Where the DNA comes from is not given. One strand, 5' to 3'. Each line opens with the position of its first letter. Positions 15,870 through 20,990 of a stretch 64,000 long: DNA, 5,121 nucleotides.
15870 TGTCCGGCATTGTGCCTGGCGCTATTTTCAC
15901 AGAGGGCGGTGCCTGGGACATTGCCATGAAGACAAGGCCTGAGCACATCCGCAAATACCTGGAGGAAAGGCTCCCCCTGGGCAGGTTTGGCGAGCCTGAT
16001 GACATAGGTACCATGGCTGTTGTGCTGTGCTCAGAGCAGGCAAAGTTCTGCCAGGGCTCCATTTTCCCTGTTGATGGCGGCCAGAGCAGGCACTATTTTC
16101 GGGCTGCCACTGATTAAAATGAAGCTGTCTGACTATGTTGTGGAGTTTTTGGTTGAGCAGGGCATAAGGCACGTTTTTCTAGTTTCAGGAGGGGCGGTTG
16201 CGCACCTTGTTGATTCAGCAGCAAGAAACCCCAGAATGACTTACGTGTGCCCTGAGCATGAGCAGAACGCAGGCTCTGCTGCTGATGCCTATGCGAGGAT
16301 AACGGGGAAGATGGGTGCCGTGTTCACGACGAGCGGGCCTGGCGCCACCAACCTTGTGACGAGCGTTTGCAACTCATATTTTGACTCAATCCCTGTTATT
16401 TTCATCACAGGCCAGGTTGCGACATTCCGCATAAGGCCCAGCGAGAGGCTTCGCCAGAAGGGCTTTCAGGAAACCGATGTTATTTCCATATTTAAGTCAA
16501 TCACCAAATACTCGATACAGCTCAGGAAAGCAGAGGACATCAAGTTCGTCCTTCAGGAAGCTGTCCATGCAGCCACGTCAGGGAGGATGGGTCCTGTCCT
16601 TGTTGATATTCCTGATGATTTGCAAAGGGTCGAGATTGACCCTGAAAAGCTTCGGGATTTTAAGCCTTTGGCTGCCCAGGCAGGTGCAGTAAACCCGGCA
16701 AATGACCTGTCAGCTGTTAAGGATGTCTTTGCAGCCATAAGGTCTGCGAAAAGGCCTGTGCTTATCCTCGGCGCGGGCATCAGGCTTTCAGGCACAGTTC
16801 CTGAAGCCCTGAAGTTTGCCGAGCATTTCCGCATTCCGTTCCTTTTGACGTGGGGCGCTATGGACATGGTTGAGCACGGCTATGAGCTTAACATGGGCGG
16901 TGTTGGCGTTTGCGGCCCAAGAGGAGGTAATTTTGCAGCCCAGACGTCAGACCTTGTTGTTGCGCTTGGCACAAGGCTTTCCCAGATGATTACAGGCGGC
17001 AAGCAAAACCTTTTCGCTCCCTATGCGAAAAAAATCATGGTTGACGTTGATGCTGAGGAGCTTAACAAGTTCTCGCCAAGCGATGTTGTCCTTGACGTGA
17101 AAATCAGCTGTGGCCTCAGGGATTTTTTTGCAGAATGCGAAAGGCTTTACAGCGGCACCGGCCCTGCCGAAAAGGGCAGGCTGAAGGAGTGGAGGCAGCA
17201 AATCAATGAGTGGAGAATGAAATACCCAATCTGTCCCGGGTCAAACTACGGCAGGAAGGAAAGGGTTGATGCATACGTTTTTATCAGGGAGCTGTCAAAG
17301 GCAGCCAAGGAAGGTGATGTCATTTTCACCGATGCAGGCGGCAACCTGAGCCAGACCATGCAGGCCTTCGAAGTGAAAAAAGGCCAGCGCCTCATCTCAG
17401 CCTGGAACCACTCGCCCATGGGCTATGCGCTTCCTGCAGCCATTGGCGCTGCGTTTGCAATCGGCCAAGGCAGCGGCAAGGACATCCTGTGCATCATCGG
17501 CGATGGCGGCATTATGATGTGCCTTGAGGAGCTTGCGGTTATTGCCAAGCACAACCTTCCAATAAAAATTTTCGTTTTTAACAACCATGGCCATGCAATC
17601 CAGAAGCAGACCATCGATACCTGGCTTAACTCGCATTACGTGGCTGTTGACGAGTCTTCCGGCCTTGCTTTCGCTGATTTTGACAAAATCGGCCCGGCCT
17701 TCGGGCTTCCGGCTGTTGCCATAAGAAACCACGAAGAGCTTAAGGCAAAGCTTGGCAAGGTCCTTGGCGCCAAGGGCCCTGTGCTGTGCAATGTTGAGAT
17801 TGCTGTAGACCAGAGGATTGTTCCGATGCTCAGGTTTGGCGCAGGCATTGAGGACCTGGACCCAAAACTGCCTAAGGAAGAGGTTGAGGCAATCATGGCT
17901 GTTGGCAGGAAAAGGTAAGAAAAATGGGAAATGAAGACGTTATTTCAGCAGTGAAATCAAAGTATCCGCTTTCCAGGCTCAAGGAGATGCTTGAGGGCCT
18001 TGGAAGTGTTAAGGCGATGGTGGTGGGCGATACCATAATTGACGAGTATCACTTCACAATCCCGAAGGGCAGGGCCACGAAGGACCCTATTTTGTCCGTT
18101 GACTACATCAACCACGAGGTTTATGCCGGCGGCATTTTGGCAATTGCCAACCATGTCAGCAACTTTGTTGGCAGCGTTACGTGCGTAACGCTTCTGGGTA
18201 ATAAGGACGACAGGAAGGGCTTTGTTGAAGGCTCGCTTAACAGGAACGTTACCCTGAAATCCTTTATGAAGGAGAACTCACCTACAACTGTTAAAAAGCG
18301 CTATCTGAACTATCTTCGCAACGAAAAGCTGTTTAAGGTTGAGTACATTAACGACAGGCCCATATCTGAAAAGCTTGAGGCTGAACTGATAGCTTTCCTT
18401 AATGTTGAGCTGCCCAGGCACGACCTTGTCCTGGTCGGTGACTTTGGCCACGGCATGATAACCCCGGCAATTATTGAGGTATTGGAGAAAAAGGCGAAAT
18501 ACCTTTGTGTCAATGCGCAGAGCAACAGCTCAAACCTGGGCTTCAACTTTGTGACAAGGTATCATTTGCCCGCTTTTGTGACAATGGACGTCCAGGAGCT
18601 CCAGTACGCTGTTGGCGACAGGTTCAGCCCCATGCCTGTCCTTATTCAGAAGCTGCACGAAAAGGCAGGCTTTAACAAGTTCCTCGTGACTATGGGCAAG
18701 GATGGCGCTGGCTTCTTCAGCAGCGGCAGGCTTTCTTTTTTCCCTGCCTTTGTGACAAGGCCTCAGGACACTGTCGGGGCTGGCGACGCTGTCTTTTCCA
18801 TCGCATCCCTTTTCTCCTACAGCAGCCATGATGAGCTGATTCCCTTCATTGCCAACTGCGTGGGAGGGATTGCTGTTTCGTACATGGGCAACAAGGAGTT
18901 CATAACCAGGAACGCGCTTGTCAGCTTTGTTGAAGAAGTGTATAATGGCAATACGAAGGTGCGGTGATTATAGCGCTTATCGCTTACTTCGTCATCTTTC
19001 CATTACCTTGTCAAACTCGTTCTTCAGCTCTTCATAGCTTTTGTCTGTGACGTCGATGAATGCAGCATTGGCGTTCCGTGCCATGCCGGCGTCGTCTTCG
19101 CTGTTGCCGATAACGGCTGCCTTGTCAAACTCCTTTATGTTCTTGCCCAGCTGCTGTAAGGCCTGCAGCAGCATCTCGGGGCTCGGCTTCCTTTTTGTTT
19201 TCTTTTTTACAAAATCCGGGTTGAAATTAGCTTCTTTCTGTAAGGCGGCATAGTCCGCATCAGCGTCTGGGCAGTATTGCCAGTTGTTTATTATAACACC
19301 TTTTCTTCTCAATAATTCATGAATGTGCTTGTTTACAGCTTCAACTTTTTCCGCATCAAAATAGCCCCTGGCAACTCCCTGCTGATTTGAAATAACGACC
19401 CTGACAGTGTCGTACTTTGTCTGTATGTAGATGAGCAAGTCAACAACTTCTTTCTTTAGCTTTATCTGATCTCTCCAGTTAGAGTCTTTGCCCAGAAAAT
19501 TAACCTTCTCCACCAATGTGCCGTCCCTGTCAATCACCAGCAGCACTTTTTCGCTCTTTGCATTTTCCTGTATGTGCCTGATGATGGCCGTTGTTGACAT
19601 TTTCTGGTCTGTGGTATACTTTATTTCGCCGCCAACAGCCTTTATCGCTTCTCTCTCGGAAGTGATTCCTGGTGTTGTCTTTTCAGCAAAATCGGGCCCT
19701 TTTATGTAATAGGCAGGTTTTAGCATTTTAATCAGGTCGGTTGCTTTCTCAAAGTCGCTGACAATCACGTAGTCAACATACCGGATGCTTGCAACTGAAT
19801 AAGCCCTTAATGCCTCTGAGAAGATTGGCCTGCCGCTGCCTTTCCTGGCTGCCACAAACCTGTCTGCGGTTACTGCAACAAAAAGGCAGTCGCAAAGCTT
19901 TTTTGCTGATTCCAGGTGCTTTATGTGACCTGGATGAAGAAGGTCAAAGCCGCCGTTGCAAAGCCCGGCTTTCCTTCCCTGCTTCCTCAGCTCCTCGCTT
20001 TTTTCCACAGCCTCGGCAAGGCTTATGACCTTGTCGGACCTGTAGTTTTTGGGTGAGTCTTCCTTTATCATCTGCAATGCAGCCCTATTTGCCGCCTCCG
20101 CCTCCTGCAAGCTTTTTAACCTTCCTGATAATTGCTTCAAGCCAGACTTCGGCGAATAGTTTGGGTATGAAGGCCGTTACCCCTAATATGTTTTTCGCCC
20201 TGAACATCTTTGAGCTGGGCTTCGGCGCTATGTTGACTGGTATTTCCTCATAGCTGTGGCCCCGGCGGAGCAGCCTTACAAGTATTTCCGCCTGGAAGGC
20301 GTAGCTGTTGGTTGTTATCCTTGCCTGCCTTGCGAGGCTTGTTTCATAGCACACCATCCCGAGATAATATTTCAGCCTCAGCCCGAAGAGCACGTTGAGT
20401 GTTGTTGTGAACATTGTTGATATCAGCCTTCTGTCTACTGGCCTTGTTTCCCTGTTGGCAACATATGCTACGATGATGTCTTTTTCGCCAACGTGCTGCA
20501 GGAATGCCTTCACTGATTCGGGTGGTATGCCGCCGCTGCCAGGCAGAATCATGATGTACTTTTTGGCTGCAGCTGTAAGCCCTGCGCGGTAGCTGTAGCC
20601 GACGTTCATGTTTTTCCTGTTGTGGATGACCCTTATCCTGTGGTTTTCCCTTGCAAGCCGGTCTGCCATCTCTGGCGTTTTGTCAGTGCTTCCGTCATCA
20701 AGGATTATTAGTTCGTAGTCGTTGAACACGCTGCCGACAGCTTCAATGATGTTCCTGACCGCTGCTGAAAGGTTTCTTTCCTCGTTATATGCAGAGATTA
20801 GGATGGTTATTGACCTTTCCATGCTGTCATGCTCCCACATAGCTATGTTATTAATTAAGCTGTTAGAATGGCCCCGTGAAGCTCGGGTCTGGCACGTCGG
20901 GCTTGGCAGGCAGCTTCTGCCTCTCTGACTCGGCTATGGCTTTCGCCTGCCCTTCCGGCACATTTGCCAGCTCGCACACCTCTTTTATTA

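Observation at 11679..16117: Unexpected class V aminotransferase + ThrB-like GHMP kinase + C-methyltransferase + SDR block inside the glycan island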

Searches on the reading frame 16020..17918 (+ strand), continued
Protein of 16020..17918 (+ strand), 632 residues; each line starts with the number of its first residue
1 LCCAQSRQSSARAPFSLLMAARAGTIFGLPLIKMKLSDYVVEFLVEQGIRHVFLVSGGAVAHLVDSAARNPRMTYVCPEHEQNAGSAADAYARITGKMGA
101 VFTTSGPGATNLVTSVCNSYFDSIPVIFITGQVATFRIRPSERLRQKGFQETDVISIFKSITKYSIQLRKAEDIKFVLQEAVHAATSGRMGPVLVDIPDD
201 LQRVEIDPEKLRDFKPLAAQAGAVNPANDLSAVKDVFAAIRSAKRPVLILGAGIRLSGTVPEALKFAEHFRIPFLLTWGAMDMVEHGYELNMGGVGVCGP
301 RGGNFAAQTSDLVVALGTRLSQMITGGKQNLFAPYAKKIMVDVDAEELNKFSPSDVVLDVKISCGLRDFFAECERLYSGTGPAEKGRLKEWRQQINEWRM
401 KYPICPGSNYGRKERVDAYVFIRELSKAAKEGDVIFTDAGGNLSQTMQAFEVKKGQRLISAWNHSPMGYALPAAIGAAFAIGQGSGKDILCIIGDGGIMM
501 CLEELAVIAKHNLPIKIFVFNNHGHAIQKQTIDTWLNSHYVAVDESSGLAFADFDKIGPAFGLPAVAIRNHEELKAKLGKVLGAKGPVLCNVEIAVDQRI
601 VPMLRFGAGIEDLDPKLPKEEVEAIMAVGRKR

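Call 51: search_protein_families(library=ncbifam, proteins=[L100:8813-9994:+], max_evalue=1e-20)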
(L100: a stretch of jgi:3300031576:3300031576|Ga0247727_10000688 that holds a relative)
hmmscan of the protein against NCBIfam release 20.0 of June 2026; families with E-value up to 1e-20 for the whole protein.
L100:8813-9994:+ (393 aa): 50 families (the best 25 are shown)
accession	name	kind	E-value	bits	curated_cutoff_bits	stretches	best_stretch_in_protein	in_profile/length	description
NF041364.1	GntC_guanitoxin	equivalog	2.6e-101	339.1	415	1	40-384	6-355/356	guanitoxin biosynthesis PLP-dependent (S)-gamma-hydroxy-L-arginine cyclodehydratase GntC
NF006229.0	PRK08361.1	equivalog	9e-97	324.5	624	1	26-388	27-390/391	aspartate aminotransferase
NF005816.0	PRK07682.1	equivalog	9.2e-96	320.8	620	1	26-389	23-386/390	aminotransferase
NF004975.0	PRK06348.1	equivalog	5.1e-95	318.7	549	1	19-385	16-382/384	pyridoxal phosphate-dependent aminotransferase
NF041091.1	asp_aminotase_Arch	equivalog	1.5e-94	316.9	550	1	21-386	16-375/376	aspartate aminotransferase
NF004770.0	PRK06108.1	subfamily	3.8e-92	309.1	422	1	24-389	28-395/396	pyridoxal phosphate-dependent aminotransferase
NF005817.0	PRK07683.1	equivalog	5.7e-86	288.6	575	1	23-389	19-384/387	aminotransferase A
NF006230.0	PRK08363.1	equivalog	6e-82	275.5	534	1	24-390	22-396/398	alanine aminotransferase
NF005601.0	PRK07337.1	equivalog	1.1e-80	271.6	496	1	16-387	19-393/394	pyridoxal phosphate-dependent aminotransferase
NF006514.0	PRK08960.1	equivalog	5.4e-79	265.8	554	1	17-387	17-386/388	pyridoxal phosphate-dependent aminotransferase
NF004769.0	PRK06107.1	equivalog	1.9e-77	260.7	617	1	11-386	12-398/402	aspartate transaminase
NF005588.0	PRK07309.1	equivalog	2e-75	254.1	576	1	32-389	30-389/391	pyridoxal phosphate-dependent aminotransferase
NF006756.0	PRK09276.1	subfamily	9e-75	252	507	1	18-385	16-385/387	LL-diaminopimelate aminotransferase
TIGR03540.1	DapC_direct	equivalog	2.6e-73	247.2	593.25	1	18-384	14-382/383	LL-diaminopimelate aminotransferase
NF005977.0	PRK08068.1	subfamily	1.1e-64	219.1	494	1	12-385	12-386/391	transaminase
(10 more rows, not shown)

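Call 56: search_solved_structures(query=window:16119-17918:+, max_evalue=1e-90, show_alignments=1)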
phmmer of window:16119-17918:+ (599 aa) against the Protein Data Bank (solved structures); distinct sequences matched with E-value up to 1e-90: 1.
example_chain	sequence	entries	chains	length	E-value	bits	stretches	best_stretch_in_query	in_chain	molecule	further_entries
8rph_A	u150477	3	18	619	5.9e-99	335.1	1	2-595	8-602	Thiamine pyrophosphate-binding protein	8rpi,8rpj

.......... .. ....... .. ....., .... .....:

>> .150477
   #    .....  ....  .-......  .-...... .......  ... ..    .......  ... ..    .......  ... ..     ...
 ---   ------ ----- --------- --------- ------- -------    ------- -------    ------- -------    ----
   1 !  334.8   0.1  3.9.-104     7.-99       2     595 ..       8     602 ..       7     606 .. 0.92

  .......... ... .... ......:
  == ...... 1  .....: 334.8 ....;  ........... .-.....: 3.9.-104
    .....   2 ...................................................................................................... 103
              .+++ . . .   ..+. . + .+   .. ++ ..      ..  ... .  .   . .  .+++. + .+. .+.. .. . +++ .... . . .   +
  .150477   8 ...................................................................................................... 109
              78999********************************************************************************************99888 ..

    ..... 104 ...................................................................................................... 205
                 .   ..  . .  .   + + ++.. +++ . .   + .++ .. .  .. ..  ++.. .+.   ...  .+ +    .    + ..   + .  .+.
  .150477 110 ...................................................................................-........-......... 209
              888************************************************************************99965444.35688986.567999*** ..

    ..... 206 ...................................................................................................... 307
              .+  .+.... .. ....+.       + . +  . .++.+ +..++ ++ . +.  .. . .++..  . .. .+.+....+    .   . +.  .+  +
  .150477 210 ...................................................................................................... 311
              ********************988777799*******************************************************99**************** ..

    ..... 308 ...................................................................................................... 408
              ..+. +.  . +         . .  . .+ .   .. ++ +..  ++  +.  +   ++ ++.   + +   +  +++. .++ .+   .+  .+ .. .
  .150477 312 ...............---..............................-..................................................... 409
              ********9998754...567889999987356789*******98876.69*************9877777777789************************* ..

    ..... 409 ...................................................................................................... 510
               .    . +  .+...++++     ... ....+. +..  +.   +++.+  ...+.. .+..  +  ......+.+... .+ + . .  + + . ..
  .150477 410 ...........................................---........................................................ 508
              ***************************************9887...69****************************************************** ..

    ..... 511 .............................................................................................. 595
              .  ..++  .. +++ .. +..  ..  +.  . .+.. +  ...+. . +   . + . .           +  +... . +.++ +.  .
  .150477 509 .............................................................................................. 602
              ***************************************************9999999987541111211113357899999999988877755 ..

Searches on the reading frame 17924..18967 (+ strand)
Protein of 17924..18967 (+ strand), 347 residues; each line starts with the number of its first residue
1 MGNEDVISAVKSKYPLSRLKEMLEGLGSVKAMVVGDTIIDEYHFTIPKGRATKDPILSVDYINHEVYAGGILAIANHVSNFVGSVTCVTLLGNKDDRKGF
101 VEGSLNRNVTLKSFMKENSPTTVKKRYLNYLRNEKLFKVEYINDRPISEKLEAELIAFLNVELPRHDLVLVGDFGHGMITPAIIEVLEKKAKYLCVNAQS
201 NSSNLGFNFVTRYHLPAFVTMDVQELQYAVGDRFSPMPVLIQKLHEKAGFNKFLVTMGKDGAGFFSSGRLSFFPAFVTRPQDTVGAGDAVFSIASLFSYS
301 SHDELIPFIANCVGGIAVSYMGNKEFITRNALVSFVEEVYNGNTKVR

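Call 3: search_protein_families(library=pfam, proteins=[window:17924-18967:+])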
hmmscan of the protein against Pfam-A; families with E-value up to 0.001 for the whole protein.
window:17924-18967:+ (347 aa): 1 family
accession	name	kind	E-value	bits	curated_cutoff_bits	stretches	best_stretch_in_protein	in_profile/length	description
PF00294.29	PfkB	-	2e-10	41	25.8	1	213-292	181-263/302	pfkB family carbohydrate kinase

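Call 4: search_protein_families(library=ncbifam, proteins=[window:17924-18967:+])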
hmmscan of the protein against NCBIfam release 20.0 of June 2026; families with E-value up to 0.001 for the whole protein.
window:17924-18967:+ (347 aa): 10 families
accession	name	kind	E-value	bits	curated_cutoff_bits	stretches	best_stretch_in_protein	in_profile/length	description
TIGR02198.1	rfaE_dom_I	equivalog_domain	5.9e-31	107.7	345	1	26-325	5-304/315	D-glycero-beta-D-manno-heptose-7-phosphate kinase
NF008454.0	PRK11316.1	equivalog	4.8e-17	61.7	521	1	23-325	5-302/475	bifunctional D-glycero-beta-D-manno-heptose-7-phosphate kinase/D-glycero-beta-D-manno-heptose 1-phosphate adenylyltransferase HldE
TIGR03828.1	pfkB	equivalog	9.3e-07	28.2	292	1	195-292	157-255/305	1-phosphofructokinase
TIGR02152.1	D_ribokin_bact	equivalog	2.9e-06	26.8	299.65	1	242-325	205-288/298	ribokinase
TIGR03168.1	1-PFK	subfamily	3.4e-06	26.2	216.4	1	223-292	184-255/305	hexose kinase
NF041320.1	pfkB_Halo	equivalog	3.1e-05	23.6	400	1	242-293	201-251/302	1-phosphofructokinase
NF006957.1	PRK09434.1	equivalog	4.9e-05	23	450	1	239-292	201-254/302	fructokinase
NF053626.1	RibKinHalex1628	equivalog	0.00012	21.7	330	1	253-338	205-293/293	ATP-dependent ribose-1-phosphate kinase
NF041164.1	NucKinThplmales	equivalog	0.00038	19.7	450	1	250-290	202-243/295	nucleoside kinase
NF008353.0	PRK11142.1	equivalog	0.0005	19.7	341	1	242-335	208-302/307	ribokinase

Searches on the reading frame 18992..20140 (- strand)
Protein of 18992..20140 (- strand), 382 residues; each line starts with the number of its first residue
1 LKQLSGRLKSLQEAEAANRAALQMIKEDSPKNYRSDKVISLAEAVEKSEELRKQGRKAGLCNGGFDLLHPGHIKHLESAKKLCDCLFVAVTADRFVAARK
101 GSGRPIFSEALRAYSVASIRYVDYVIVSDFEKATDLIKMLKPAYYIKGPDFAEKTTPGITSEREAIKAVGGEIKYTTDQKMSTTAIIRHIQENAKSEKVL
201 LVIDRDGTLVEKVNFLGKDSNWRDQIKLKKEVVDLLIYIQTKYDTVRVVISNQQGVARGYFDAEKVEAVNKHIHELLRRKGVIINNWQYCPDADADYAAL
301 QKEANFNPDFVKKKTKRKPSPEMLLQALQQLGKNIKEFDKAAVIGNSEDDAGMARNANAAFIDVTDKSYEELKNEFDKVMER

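Call 11: search_protein_families(library=pfam, proteins=[window:18992-20140:-], max_evalue=0.00001)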
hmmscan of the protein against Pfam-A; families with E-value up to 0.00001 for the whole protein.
window:18992-20140:- (382 aa): 2 families
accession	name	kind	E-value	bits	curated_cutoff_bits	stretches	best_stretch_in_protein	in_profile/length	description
PF01467.32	CTP_transf_like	-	1.1e-16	61.6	21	1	60-188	1-132/133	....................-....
PF00702.32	Hydrolase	-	3.2e-06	28.1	26.4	0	312-358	151-191/191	haloacid dehalogenase-like hydrolase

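Call 51: search_protein_families(library=ncbifam, proteins=[window:18992-20140:-], max_evalue=1e-20)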
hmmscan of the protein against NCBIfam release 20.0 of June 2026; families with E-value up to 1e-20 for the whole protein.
window:18992-20140:- (382 aa): 3 families
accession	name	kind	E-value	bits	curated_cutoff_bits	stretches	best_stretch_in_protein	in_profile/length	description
TIGR02199.1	rfaE_dom_II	equivalog_domain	6.5e-35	120.1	181.5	1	49-191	4-143/144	D-glycero-beta-D-manno-heptose 1-phosphate adenylyltransferase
NF008454.0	PRK11316.1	equivalog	3.9e-27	95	521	1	35-193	319-474/475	bifunctional D-glycero-beta-D-manno-heptose-7-phosphate kinase/D-glycero-beta-D-manno-heptose 1-phosphate adenylyltransferase HldE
TIGR01656.1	Histidinol-ppas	subfamily_domain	6.1e-27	94.4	84.15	1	201-361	3-142/149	histidinol-phosphate phosphatase domain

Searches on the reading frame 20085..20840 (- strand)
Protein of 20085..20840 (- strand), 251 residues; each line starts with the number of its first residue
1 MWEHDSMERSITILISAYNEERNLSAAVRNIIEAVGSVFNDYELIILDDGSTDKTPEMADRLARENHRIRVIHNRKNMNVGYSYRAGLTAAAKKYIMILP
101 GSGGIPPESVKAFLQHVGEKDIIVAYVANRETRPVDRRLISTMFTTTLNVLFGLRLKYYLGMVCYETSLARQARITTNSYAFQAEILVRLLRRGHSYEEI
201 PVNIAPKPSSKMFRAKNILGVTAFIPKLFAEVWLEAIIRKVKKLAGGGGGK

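Call 12: search_protein_families(library=pfam, proteins=[window:20085-20840:-], max_evalue=0.00001)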
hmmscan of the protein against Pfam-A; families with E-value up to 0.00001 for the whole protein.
window:20085-20840:- (251 aa): 1 family
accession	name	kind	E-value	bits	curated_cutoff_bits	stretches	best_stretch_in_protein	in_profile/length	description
PF00535.33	Glycos_transf_2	-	8.6e-21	75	23.3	1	12-140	1-128/168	Glycosyl transferase family 2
